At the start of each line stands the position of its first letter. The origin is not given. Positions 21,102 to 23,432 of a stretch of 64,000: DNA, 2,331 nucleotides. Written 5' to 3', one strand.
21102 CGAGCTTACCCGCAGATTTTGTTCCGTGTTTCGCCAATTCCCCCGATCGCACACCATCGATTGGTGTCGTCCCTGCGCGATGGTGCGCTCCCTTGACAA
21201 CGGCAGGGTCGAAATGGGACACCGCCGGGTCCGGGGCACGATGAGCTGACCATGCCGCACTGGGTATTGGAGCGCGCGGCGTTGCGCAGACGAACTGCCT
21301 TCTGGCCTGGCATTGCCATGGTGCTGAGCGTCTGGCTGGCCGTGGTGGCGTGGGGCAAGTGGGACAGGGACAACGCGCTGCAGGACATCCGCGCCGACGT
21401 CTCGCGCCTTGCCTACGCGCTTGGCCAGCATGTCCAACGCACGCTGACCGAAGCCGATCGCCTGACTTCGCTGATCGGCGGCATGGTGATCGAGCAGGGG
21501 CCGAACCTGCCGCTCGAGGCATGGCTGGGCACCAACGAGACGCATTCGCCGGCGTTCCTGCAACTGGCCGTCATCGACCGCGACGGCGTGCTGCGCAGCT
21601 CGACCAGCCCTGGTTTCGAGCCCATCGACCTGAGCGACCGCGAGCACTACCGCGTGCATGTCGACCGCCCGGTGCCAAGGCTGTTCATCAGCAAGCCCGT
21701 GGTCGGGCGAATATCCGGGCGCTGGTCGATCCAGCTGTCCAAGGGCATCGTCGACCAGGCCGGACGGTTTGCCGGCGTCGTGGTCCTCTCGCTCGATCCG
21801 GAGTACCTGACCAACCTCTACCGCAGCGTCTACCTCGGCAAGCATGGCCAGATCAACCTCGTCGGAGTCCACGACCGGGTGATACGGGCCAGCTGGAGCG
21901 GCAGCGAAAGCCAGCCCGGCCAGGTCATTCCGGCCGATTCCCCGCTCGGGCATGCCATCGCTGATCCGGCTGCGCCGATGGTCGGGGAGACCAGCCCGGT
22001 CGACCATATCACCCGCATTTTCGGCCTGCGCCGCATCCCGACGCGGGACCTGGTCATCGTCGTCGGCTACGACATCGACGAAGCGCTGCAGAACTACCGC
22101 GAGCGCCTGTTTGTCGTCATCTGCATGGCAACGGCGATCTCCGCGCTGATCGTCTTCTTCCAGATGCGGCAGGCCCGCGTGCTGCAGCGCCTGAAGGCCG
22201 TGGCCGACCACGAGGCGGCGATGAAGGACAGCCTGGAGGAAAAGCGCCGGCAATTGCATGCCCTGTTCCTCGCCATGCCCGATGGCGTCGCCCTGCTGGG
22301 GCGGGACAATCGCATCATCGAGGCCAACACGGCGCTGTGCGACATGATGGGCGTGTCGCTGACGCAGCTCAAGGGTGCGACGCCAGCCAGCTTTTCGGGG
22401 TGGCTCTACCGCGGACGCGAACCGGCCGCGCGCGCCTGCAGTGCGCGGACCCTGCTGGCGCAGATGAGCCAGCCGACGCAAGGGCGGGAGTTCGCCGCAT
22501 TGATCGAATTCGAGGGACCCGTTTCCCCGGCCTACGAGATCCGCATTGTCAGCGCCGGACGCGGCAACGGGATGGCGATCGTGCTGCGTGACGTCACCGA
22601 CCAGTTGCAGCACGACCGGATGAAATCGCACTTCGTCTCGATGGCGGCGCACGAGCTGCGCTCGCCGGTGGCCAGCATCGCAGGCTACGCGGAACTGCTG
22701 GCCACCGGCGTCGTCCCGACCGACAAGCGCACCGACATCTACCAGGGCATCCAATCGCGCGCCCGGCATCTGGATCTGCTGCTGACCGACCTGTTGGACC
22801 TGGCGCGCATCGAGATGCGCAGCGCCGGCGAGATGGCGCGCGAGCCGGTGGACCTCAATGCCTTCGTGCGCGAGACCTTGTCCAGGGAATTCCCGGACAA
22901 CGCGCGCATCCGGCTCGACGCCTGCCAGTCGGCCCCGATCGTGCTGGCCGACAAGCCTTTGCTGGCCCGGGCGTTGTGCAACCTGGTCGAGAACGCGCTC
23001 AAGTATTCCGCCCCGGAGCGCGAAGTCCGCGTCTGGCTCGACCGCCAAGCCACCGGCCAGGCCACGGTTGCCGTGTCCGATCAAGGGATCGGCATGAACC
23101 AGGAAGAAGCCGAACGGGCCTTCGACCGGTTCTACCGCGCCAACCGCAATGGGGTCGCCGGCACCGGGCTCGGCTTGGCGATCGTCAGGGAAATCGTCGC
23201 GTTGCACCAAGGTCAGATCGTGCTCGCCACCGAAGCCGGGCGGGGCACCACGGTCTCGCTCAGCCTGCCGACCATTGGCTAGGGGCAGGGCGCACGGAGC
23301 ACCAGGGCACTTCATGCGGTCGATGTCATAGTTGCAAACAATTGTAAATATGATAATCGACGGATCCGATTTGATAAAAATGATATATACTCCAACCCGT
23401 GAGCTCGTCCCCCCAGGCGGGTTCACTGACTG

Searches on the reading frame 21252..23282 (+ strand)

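Call 63: search_protein_families(library=pfam, proteins=[window:21252-23282:+], max_evalue=0.001)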
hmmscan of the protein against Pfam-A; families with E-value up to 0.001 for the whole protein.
window:21252-23282:+ (676 aa): 7 families
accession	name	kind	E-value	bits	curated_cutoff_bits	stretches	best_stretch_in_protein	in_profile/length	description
PF02518.31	HATPase_c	-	5e-27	95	26.4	1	567-673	2-108/111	Histidine kinase-, DNA gyrase B-, and HSP90-like ATPase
PF00512.31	HisKA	-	9.4e-15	54.9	26.9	1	457-521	1-64/66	His Kinase A (phospho-acceptor) domain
PF02743.24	dCache_1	-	2e-10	41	45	1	42-271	3-239/240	Cache domain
PF13188.13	PAS_8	-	2.9e-07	30.6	21.8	1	334-374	2-42/65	PAS domain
PF08448.16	PAS_4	-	8e-06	26.5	23.1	1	341-450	3-107/110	PAS fold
PF13589.12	HATPase_c_3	-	0.00015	22.3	25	1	572-630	4-59/137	Histidine kinase-, DNA gyrase B-, and HSP90-like ATPase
PF13581.12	HATPase_c_2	-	0.00059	20.3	27.4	0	574-670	39-125/127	Histidine kinase-like ATPase domain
